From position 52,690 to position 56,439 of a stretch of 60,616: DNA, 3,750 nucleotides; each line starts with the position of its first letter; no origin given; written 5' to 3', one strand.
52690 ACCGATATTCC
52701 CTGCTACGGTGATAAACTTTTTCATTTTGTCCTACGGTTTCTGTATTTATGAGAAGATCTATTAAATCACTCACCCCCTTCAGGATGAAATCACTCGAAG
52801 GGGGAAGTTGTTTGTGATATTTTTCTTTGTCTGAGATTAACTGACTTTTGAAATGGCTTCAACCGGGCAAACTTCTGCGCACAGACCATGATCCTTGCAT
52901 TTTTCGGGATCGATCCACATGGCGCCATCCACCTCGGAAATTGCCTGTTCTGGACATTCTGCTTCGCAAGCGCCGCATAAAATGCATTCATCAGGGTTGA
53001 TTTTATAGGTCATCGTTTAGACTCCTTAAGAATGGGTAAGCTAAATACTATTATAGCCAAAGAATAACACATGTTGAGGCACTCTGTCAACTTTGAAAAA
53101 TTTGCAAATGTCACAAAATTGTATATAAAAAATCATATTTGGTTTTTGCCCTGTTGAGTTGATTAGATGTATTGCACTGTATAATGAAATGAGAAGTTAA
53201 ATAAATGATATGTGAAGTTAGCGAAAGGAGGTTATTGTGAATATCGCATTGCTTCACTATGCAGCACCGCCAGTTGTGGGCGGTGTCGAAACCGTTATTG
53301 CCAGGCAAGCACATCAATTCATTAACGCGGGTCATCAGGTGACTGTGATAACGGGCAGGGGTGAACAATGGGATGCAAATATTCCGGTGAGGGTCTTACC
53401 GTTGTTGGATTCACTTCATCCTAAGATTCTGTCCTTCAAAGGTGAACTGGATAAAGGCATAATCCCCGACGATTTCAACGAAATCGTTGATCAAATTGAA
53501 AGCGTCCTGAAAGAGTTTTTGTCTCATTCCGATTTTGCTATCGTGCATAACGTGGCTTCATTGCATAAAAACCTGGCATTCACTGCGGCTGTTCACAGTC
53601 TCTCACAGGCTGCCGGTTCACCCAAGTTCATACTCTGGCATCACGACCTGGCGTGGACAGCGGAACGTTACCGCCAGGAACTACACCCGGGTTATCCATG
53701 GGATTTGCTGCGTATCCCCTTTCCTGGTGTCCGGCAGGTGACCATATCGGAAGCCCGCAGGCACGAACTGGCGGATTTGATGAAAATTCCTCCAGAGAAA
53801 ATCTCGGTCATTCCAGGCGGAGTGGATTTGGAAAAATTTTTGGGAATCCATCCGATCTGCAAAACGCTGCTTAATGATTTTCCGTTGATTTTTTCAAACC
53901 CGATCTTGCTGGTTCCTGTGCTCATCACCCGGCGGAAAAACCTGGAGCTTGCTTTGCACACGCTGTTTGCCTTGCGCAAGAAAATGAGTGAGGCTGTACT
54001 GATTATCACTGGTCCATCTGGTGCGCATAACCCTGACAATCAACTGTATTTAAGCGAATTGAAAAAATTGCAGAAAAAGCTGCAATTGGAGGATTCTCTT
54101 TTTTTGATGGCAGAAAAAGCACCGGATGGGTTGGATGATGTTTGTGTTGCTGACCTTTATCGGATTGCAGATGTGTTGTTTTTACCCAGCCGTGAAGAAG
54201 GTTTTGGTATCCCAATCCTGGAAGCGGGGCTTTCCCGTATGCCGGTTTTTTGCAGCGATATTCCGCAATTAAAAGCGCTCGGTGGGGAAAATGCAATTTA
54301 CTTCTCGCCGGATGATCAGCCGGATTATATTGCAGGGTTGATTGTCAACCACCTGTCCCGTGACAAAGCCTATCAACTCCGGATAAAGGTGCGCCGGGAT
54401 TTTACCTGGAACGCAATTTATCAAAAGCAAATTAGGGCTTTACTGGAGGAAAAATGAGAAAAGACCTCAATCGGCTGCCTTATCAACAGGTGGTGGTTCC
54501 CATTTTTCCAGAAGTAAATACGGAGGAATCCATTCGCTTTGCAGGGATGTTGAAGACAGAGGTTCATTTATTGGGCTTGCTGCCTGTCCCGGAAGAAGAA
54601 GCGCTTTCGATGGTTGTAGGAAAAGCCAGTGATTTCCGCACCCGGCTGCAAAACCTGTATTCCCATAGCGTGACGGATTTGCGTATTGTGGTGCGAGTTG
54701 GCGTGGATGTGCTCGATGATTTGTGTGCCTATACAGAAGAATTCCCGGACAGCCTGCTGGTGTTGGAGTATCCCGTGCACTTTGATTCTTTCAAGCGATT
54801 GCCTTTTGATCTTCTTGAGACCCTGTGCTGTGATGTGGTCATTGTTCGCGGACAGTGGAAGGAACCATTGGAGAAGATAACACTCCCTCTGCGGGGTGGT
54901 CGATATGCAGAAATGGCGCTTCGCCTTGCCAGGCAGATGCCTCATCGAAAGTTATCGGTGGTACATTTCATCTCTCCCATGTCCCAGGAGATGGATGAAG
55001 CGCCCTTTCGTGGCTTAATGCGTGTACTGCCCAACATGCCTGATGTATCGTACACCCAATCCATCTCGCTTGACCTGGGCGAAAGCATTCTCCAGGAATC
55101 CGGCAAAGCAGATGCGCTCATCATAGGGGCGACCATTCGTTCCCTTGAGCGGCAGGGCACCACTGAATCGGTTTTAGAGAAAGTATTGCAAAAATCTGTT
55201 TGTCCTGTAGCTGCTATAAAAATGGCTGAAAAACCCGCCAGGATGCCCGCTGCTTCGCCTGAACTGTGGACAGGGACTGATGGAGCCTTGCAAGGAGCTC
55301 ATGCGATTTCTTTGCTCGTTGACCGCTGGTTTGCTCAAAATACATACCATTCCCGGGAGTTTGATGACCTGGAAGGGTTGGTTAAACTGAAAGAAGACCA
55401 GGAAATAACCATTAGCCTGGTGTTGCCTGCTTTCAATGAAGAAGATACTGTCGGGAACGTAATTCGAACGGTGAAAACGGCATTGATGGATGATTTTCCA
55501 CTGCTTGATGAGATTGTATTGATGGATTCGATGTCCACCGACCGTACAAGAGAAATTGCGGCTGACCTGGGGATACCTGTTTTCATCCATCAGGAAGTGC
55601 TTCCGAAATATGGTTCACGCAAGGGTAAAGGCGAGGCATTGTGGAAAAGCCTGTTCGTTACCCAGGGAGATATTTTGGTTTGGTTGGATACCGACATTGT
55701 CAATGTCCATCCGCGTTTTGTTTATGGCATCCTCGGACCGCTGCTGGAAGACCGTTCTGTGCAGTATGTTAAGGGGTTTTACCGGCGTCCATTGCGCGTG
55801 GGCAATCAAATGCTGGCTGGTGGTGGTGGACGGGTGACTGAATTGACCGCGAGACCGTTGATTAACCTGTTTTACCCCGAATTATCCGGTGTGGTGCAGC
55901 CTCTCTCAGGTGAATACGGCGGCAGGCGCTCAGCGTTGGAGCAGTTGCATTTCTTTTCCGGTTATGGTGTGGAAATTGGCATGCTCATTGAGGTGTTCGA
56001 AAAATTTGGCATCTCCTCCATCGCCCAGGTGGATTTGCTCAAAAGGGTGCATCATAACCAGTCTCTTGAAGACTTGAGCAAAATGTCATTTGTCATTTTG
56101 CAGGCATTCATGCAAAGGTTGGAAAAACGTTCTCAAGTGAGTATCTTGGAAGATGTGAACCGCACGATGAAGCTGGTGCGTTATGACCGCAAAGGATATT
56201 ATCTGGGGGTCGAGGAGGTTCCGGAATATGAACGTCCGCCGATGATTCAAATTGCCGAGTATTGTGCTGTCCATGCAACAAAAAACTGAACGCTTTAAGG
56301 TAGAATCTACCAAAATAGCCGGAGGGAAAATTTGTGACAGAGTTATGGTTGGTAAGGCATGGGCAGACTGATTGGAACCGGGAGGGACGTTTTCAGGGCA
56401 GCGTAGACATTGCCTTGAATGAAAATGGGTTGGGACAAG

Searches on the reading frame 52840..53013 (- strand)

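Call 18: search_protein_families(library=ncbifam, proteins=[window:52840-53013:-], max_evalue=0.00001)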
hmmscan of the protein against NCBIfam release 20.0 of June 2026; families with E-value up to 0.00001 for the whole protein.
window:52840-53013:- (58 aa): 41 families (the best 25 are shown)
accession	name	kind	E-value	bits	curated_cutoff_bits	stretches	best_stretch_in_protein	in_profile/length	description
NF058577.1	FdxA_fam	equivalog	5.4e-19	68.1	65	1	1-53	1-52/52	4Fe-4S ferredoxin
TIGR02700.1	flavo_MJ0208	hypoth_equivalog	3.7e-12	46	251.35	1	1-55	141-195/234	dihydromethanopterin reductase (acceptor)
NF045480.1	FdxA_Actino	equivalog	9.1e-12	45.2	125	1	19-54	20-55/107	ferredoxin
TIGR02179.1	PorD_KorD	subfamily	2.5e-11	43.5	60.05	1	6-57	23-75/78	2-oxoacid:acceptor oxidoreductase, delta subunit, pyruvate/2-ketoisovalerate family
NF045490.1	FdxA_Protbact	equivalog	8.1e-11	42.1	135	1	4-27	34-57/104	ferredoxin FdxA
NF033683.1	di_4Fe-4S_YfhL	equivalog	9.8e-11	41.8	86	1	4-55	4-61/80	YfhL family 4Fe-4S dicluster ferredoxin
NF040684.1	PorD_Arch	equivalog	1.1e-10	41.4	120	1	6-57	30-82/85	pyruvate synthase subunit PorD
TIGR04105.1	FeFe_hydrog_B1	subfamily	3.9e-10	39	450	1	9-57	112-162/462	monomeric [FeFe] hydrogenase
TIGR01971.1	NuoI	subfamily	1e-09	38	113.05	1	2-27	75-100/121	NADH-quinone oxidoreductase, chain I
NF042909.1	FMH_DH_FwdF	exception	1.2e-08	34.5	375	0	27-55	215-243/336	tungsten-dependent formylmethanofuran dehydrogenase subunit FwdF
NF045790.1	OxalOxreddelta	equivalog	1.2e-08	34.5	230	1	5-57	257-309/316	oxalate oxidoreductase subunit delta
NF005504.0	PRK07118.1-3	equivalog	1.5e-08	34.3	437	1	8-57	219-268/293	Fe-S cluster domain-containing protein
NF043069.1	T4HPD_activ_SAM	equivalog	2e-08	33.9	425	1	5-55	48-98/299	trans-4-hydroxy-L-proline dehydratase activase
NF040864.1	HgcB_ferredoxin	equivalog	6.5e-08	32.3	99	1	2-55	8-62/93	mercury methylation ferredoxin HgcB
NF007202.0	PRK09623.1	equivalog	6.6e-08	32.8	166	1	5-56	48-100/105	3-methyl-2-oxobutanoate dehydrogenase subunit delta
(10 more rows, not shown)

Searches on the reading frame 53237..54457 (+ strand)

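Call 18: search_protein_families(library=ncbifam, proteins=[window:53237-54457:+], max_evalue=0.00001)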
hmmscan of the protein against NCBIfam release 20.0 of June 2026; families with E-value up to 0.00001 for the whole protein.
window:53237-54457:+ (406 aa): 8 families
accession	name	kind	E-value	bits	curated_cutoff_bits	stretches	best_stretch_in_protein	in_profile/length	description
TIGR04047.1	MSMEG_0565_glyc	hypoth_equivalog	1.3e-19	70.6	259.85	1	3-397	2-366/373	MSMEG_0565 family glycosyltransferase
NF041101.1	manno_glu_gly_synth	equivalog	2.1e-15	56.4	640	1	1-338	1-347/431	mannosylglucosylglycerate synthase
NF038255.1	exopoly_VpsD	equivalog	6.2e-11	41.8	300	1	227-396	209-370/381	VpsD family glycosyltransferase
TIGR03449.1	mycothiol_MshA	equivalog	1.1e-09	37.7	462.5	1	176-365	177-360/406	D-inositol-3-phosphate glycosyltransferase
NF038295.1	EPS_HpsP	equivalog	1.3e-08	34.2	550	1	191-401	180-383/388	hormogonium polysaccharide biosynthesis glycosyltransferase HpsP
TIGR02149.1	glgA_Coryne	subfamily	1.6e-07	30.8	302.4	1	168-347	149-320/391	glycogen synthase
NF041876.1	EPS_EpsE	equivalog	9.1e-07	28.4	400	1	178-382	176-367/389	exopolysaccharide biosynthesis GT4 family glycosyltransferase EpsE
TIGR03088.1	stp2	hypoth_equivalog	2.4e-06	26.9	409.05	1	168-348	141-310/374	TIGR03088 family PEP-CTERM/XrtA system glycosyltransferase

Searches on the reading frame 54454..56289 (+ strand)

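Call 18: search_protein_families(library=ncbifam, proteins=[window:54454-56289:+], max_evalue=0.00001)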
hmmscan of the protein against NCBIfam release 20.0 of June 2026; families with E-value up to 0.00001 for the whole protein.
window:54454-56289:+ (611 aa): 4 families
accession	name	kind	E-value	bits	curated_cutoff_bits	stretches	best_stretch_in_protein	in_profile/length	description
NF010496.0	PRK13915.1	equivalog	6.1e-114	380.2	262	1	289-601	5-306/307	glucosyl-3-phosphoglycerate synthase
NF040724.1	GpgS_Meth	equivalog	5.7e-11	41.9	700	1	389-581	119-324/402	glucosyl-3-phosphoglycerate synthase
TIGR04182.1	glyco_TIGR04182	equivalog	8.5e-10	38.5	325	1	320-439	2-106/293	S-layer glycoprotein N-glycosyltransferase AglJ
TIGR03937.1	PgaC_IcaA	equivalog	1.8e-07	30.5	422.3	1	308-441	35-161/407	poly-beta-1,6-N-acetyl-D-glucosamine synthase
